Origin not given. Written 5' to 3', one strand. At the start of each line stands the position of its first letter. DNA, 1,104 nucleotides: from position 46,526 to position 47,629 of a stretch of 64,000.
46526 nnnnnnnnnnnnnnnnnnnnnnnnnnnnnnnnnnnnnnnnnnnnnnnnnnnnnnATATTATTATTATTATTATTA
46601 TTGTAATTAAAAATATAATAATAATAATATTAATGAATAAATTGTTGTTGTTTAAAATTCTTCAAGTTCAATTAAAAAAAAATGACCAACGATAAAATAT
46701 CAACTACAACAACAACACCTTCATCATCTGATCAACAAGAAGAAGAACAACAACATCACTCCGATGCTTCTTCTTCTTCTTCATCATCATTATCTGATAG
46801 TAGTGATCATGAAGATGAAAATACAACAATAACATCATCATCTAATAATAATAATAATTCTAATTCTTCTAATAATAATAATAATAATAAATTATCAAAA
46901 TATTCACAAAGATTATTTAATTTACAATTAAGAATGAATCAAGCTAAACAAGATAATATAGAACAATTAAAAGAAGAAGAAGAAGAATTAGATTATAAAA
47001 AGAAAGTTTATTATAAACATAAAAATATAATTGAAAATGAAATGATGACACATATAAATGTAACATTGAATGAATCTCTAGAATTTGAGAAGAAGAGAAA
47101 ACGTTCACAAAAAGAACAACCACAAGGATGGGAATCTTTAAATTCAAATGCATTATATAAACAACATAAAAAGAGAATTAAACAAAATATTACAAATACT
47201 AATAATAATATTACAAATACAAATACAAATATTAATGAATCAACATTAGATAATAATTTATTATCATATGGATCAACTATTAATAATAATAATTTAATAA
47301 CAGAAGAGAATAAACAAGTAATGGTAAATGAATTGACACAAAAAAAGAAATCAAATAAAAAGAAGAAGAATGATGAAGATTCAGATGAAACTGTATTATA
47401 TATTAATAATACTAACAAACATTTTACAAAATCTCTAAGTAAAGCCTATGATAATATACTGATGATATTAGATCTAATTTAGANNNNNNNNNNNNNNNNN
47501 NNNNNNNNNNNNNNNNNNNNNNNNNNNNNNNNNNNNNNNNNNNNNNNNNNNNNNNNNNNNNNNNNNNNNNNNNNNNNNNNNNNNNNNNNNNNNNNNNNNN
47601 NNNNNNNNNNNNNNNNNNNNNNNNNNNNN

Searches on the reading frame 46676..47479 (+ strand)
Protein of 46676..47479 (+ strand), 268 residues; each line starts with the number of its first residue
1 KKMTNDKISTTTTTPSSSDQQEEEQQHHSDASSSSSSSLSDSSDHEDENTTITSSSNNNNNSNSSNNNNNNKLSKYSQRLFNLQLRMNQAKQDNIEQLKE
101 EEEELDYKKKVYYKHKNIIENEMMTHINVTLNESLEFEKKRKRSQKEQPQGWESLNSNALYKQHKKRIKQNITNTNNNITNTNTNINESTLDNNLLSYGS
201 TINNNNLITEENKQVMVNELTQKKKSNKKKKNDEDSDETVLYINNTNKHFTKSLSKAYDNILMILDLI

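Call 46: search_protein_families(library=pfam, proteins=[window:46676-47479:+], max_evalue=0.001)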
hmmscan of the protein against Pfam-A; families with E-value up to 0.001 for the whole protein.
window:46676-47479:+ (268 aa): 1 family
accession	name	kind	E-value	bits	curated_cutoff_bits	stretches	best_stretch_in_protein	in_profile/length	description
PF08231.17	SYF2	-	1.7e-09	38.7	23.5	1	125-260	10-144/154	SYF2 splicing factor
